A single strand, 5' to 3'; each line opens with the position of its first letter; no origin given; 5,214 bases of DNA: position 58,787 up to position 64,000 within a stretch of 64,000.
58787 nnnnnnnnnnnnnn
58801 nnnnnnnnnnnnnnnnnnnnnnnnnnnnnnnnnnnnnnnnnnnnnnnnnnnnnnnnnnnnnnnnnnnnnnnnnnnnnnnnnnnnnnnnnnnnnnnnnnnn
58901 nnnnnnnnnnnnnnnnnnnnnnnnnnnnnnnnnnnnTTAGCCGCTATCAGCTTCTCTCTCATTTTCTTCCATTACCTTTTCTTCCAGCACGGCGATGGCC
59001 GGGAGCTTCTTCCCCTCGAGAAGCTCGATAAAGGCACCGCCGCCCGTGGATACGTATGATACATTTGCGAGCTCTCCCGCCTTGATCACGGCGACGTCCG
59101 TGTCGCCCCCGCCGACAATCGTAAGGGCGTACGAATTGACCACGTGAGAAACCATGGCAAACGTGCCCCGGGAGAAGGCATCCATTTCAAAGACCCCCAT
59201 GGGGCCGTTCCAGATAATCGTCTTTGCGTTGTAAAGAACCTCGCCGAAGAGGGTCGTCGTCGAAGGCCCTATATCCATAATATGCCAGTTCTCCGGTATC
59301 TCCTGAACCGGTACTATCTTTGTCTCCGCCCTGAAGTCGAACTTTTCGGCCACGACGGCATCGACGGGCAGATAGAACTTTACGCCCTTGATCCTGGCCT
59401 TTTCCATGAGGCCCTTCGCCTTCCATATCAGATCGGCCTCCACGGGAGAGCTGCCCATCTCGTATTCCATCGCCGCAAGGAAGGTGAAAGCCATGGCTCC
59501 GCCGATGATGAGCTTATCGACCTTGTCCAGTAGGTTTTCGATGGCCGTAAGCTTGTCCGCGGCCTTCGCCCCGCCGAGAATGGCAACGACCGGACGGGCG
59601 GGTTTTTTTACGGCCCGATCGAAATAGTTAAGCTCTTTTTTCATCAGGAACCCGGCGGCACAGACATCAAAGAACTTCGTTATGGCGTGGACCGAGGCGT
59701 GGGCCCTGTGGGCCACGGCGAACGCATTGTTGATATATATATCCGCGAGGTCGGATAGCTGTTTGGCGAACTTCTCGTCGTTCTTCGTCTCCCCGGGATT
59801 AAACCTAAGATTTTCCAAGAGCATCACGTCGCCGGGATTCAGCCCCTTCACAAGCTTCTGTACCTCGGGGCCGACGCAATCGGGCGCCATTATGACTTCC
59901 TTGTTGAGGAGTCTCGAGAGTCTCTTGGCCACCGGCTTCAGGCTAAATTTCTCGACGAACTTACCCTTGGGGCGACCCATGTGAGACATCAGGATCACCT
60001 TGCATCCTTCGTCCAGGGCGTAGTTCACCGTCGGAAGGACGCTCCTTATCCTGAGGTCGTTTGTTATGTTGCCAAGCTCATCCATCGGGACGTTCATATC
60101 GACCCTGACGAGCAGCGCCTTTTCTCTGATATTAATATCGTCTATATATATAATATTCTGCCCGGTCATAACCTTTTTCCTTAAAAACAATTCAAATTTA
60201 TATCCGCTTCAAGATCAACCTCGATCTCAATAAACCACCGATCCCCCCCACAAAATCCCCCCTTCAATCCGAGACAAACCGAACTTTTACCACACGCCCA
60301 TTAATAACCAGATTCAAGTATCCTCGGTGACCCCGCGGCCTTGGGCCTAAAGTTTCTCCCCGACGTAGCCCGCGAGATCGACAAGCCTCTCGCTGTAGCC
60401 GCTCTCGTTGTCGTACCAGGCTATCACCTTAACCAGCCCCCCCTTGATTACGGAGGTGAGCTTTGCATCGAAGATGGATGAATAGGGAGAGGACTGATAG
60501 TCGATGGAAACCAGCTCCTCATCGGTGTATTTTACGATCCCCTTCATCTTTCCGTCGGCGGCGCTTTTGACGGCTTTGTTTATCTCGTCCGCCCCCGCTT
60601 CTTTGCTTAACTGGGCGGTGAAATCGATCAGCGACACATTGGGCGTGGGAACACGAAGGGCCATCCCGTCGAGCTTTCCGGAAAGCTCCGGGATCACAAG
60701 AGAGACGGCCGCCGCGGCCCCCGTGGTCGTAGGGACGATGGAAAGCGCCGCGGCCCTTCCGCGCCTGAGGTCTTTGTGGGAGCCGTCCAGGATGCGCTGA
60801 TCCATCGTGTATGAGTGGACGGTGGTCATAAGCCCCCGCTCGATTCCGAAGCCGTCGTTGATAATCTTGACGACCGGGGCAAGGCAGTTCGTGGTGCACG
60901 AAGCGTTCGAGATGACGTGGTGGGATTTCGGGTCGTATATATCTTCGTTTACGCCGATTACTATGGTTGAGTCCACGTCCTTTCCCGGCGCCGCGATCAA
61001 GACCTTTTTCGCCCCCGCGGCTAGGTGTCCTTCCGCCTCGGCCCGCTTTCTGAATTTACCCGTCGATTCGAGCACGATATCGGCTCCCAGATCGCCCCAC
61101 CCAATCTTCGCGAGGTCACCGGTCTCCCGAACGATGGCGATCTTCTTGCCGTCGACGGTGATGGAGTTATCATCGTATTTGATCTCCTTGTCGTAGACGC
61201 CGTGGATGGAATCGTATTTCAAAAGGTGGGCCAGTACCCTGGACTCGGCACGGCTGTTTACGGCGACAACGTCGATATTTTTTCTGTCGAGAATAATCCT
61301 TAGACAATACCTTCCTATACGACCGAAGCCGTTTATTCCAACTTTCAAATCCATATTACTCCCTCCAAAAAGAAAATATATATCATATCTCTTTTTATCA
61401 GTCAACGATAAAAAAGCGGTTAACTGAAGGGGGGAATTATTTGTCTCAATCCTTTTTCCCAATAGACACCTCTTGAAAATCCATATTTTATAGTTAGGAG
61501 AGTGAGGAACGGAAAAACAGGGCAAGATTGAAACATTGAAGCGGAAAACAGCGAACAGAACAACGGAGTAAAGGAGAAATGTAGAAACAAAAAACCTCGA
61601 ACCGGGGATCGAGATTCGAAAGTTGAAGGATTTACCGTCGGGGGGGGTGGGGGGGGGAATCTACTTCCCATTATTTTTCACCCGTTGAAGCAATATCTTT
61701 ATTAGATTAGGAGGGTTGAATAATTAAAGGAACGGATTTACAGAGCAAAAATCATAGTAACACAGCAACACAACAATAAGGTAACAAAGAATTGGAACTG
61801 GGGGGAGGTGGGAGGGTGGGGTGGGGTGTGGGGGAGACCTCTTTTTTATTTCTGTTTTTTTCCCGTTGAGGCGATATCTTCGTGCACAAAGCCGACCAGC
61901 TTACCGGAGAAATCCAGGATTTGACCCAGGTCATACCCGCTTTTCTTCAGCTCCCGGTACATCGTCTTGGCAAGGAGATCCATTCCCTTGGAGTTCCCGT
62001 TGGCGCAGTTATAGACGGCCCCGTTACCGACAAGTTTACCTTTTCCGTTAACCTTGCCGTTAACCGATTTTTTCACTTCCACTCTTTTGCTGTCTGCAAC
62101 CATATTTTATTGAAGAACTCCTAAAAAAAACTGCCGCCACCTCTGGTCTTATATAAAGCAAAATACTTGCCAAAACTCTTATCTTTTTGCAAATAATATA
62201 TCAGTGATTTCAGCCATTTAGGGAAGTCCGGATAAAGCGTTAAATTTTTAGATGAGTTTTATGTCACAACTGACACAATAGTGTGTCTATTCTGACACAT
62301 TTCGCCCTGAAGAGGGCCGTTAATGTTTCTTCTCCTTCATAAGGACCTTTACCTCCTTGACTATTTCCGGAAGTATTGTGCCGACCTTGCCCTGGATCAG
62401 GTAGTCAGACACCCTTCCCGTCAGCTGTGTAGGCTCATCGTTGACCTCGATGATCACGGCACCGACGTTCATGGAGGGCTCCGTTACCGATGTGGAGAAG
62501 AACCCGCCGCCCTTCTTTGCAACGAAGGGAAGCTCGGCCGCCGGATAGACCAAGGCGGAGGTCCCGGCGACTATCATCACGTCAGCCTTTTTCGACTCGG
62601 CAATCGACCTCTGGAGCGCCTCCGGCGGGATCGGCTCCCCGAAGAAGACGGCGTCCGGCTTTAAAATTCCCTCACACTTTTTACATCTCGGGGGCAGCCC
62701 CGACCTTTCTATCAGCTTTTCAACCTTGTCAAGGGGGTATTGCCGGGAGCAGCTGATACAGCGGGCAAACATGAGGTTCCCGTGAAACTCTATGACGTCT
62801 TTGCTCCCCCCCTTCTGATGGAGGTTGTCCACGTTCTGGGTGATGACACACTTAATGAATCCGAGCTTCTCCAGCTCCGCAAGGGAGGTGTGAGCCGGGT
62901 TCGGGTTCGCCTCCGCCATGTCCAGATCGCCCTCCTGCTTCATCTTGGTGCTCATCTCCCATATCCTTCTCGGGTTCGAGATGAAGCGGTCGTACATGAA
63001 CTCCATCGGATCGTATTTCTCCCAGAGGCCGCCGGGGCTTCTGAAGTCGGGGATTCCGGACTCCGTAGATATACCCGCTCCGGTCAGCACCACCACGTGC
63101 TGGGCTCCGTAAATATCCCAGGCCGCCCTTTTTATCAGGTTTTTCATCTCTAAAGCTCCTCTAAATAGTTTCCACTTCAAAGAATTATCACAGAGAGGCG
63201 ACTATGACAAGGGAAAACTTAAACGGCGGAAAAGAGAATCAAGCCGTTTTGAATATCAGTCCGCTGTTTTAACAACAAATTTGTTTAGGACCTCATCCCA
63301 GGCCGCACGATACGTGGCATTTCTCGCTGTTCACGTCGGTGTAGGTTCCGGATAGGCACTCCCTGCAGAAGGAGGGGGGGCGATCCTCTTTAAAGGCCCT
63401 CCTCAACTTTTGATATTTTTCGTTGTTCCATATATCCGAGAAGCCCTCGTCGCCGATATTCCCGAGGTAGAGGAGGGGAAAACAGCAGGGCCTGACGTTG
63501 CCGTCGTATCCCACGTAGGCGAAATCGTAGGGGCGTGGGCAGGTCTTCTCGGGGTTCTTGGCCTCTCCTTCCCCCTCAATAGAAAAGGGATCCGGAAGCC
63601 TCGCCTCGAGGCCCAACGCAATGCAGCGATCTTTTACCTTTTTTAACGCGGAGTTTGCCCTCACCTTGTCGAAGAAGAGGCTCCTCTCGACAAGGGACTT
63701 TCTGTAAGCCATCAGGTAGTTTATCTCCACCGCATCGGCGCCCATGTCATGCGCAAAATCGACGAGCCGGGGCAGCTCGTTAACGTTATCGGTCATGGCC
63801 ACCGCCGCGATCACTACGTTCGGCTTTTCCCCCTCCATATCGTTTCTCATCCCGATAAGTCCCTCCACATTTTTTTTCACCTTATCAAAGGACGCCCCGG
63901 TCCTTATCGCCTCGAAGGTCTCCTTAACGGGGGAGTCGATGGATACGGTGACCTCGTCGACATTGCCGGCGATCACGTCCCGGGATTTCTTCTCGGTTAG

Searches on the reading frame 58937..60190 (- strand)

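Call 79: search_protein_families(library=pfam, proteins=[window:58937-60190:-], max_evalue=0.00001)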
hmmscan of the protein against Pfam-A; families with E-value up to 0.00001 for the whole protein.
window:58937-60190:- (417 aa): 1 family
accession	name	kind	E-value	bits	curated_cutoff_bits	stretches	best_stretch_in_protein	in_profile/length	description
PF00162.24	PGK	-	4.3e-155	516.8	27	1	16-394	1-379/379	Phosphoglycerate kinase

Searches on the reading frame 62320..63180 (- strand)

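Call 79: search_protein_families(library=pfam, proteins=[window:62320-63180:-], max_evalue=0.00001)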
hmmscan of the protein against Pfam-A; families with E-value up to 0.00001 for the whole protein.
window:62320-63180:- (286 aa): 1 family
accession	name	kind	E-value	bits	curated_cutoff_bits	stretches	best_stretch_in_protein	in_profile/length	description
PF02146.23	SIR2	-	3.8e-51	174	24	1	34-213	1-180/180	Sir2 family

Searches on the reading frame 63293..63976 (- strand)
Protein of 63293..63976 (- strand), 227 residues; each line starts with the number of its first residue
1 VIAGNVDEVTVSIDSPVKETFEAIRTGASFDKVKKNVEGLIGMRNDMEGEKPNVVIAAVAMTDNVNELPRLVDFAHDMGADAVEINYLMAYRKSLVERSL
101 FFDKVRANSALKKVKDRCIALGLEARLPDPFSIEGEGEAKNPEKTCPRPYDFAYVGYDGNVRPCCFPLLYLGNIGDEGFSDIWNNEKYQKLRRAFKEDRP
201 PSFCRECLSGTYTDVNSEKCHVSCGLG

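Call 79: search_protein_families(library=pfam, proteins=[window:63293-63976:-], max_evalue=0.00001)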
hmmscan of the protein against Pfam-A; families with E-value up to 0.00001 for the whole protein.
window:63293-63976:- (227 aa): 1 family
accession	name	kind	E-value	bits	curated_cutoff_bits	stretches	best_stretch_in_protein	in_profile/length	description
PF13186.11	SPASM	-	8.4e-16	58.5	21.5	1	146-207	1-66/67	Iron-sulfur cluster-binding domain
